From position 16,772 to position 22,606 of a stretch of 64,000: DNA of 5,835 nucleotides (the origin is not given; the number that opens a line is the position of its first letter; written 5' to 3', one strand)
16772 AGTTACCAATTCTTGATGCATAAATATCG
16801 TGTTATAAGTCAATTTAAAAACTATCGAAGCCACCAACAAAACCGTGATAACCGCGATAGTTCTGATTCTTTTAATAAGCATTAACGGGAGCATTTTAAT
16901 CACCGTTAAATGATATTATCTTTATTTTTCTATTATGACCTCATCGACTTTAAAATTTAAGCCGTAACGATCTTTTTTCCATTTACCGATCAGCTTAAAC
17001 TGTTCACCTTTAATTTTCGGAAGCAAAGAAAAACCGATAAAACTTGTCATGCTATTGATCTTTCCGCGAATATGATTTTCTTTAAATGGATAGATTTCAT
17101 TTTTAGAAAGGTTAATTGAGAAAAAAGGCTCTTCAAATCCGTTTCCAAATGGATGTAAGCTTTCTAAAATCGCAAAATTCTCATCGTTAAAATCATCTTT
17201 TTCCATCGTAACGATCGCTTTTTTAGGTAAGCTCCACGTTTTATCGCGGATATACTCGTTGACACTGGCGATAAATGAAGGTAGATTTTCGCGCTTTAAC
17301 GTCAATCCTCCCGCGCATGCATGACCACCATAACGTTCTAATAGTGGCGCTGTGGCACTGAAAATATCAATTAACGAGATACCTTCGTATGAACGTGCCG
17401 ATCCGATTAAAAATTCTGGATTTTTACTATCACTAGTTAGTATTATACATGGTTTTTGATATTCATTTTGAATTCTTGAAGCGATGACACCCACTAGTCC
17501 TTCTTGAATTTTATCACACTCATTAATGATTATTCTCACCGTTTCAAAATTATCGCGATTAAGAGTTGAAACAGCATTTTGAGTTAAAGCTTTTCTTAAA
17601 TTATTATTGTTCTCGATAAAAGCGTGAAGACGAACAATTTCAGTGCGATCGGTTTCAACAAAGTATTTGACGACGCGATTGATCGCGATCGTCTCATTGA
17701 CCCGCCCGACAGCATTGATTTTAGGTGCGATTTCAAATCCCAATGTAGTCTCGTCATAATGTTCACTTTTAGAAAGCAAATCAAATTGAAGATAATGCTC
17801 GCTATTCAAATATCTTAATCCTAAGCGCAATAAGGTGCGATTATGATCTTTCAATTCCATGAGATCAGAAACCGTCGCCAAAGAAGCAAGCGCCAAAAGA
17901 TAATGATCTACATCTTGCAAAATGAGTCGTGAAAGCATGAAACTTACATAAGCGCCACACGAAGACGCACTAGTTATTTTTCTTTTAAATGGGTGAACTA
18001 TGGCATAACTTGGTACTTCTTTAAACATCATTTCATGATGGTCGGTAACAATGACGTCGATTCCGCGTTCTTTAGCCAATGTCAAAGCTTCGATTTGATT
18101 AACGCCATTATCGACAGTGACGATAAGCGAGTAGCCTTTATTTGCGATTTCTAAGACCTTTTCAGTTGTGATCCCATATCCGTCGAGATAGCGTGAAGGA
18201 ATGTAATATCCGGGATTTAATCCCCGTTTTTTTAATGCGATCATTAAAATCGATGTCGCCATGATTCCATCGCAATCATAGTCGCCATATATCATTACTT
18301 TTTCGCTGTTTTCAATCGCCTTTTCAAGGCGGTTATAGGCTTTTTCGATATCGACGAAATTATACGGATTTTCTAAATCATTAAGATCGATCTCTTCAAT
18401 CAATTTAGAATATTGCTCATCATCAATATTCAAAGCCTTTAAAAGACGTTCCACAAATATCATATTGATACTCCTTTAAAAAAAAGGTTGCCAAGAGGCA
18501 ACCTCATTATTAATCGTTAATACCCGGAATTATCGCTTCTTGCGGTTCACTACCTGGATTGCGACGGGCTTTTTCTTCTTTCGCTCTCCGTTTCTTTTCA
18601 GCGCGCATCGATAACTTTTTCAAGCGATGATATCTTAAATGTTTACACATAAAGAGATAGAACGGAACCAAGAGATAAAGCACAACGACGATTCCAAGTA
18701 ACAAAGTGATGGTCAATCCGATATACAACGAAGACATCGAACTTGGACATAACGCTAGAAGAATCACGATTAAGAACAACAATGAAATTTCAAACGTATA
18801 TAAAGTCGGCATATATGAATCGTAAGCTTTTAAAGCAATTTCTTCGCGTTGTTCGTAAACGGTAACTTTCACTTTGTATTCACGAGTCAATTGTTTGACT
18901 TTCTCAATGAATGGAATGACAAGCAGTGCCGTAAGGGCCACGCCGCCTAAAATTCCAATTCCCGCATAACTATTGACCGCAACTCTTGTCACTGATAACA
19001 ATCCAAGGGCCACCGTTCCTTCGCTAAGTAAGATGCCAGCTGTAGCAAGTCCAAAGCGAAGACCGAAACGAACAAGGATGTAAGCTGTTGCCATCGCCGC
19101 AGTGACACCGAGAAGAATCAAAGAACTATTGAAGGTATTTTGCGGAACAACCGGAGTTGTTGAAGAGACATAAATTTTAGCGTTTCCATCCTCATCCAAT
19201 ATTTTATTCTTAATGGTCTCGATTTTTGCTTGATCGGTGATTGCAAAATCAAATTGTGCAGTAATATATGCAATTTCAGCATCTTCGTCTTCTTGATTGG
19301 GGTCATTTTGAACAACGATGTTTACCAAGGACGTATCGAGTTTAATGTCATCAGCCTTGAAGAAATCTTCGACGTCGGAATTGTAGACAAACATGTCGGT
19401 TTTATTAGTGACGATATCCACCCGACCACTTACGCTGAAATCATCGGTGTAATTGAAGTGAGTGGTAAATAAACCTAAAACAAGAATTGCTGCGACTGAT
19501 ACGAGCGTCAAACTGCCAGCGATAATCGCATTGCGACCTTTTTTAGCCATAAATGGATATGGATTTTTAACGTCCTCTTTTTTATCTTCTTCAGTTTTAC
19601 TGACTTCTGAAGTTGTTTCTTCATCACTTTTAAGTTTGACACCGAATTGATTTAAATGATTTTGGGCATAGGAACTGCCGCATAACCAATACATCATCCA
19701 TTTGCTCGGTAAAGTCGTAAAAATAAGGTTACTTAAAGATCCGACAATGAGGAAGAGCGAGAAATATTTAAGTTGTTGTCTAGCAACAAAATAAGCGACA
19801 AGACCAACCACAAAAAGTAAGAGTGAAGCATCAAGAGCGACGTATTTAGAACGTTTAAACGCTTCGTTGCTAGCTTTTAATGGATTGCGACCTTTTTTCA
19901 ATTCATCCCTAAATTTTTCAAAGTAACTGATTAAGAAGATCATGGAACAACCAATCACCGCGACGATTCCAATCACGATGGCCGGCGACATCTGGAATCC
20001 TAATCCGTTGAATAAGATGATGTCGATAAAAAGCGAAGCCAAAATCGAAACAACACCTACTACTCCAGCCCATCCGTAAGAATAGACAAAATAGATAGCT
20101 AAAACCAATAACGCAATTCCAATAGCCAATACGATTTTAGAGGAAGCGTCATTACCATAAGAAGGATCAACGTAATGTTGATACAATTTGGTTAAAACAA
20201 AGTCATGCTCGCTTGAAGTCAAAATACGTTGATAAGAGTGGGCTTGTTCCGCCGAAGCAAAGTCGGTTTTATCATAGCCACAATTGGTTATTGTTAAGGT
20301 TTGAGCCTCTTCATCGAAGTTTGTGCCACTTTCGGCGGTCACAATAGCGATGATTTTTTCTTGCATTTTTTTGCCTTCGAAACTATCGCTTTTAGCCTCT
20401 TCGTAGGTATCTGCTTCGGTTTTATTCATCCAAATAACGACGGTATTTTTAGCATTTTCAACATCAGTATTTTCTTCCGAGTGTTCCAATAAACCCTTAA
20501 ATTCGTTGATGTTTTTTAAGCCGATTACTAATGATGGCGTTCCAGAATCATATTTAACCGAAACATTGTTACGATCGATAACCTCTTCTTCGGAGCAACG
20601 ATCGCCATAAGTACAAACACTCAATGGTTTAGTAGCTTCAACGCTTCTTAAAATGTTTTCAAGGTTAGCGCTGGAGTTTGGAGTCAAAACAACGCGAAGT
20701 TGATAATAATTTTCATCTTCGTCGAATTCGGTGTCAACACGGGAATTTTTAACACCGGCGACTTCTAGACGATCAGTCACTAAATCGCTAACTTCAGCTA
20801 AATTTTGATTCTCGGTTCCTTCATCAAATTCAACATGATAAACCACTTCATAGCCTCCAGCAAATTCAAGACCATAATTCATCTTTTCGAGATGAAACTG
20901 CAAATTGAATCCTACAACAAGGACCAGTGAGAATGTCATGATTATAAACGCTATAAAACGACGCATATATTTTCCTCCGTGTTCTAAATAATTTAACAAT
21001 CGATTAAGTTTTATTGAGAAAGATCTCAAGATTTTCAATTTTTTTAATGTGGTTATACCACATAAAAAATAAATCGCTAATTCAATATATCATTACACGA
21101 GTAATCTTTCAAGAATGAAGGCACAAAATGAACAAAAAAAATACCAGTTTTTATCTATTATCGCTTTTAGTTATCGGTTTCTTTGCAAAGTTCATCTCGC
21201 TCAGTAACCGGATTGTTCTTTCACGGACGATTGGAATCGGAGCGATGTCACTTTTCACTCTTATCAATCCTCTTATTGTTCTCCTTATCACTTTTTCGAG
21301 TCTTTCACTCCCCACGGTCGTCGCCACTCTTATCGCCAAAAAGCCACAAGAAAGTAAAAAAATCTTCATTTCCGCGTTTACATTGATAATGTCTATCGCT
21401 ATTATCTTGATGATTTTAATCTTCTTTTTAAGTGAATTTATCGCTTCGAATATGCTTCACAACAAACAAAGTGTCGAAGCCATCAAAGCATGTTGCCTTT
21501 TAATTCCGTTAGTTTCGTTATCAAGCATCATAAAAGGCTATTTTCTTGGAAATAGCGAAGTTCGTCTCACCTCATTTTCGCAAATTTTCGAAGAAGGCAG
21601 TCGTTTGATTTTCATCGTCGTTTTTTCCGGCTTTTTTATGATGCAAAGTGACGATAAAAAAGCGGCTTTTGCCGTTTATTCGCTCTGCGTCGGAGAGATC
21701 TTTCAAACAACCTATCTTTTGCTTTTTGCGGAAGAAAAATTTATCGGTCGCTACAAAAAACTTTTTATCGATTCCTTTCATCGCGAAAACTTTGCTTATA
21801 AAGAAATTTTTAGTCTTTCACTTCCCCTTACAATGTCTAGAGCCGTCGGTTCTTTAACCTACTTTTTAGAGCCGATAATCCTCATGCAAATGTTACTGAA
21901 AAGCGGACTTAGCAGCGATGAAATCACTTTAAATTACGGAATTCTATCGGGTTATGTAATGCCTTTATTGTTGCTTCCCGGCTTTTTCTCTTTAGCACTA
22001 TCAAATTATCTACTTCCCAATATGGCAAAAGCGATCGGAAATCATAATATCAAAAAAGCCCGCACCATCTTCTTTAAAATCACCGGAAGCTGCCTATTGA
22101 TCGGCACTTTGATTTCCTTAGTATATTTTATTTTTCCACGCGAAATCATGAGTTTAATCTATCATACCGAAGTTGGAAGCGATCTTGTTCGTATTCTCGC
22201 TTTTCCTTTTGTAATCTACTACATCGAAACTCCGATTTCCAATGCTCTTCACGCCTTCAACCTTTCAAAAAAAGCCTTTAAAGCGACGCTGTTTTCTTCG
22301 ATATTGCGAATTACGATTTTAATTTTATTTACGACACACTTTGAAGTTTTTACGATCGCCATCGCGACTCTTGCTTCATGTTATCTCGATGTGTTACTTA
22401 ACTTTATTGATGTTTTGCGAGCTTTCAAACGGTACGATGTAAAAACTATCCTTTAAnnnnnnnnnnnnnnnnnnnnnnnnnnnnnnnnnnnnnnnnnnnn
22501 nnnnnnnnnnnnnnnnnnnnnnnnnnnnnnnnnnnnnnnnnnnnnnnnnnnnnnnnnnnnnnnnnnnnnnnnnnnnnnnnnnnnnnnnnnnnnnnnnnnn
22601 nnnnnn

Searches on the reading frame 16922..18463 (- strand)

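Call 59: search_protein_families(library=pfam, proteins=[window:16922-18463:-], max_evalue=0.00001)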
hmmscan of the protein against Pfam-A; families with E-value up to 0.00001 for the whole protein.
window:16922-18463:- (513 aa): 3 families
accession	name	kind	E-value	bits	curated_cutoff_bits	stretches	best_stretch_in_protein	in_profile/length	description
PF01368.27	DHH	-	2.9e-20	73.2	28.1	1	55-177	1-101/125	DHH family, N-terminal domain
PF02272.25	DHHA1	-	2.2e-11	44.5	25.9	1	310-406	3-101/102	DHHA1 domain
PF17768.7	RecJ_OB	-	1.1e-06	29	27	1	420-500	5-95/107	RecJ OB domain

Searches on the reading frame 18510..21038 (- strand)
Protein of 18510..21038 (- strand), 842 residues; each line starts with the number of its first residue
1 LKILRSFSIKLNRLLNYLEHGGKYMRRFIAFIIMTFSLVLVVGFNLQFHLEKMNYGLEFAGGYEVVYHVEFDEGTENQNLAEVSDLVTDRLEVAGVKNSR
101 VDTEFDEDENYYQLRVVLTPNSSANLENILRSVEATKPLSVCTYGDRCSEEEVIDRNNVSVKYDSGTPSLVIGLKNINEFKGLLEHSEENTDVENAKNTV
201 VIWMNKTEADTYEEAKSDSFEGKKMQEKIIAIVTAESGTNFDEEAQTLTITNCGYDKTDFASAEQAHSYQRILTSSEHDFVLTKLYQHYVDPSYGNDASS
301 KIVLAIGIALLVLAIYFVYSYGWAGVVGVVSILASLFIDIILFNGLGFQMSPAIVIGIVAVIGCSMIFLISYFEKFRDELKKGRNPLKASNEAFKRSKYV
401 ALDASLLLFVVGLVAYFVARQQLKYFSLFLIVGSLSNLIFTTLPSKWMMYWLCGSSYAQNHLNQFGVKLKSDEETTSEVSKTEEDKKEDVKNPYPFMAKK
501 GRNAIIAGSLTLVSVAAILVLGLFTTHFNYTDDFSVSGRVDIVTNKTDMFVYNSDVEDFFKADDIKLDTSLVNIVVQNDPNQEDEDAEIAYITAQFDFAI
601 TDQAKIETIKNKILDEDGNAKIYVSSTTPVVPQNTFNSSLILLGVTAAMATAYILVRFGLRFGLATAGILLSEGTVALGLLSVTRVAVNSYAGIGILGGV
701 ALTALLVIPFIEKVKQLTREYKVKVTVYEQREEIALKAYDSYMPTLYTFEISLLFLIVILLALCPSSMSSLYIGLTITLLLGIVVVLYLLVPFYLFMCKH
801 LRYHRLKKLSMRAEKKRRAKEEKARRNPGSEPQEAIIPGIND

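Call 59: search_protein_families(library=pfam, proteins=[window:18510-21038:-], max_evalue=0.00001)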
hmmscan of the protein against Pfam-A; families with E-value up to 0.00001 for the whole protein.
window:18510-21038:- (842 aa): 1 family
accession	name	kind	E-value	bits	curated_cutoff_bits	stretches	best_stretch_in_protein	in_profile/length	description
PF02355.23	SecD_SecF_C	-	1.2e-14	54.6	20.5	1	285-441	16-175/189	Protein export membrane protein SecD/SecF, C-terminal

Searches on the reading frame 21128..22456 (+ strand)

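Call 59: search_protein_families(library=pfam, proteins=[window:21128-22456:+], max_evalue=0.00001)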
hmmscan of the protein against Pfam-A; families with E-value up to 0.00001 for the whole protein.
window:21128-22456:+ (442 aa): 3 families
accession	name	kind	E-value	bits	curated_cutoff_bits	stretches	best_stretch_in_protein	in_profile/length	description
PF01943.22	Polysacc_synt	-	1.5e-15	57.8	28.2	1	11-301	6-272/274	Polysaccharide biosynthesis protein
PF01554.23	MatE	-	1.8e-13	50.9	24.9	1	276-397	33-158/161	MatE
PF03023.19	MurJ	-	1.3e-09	37.6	27.4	1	71-437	47-407/451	Lipid II flippase MurJ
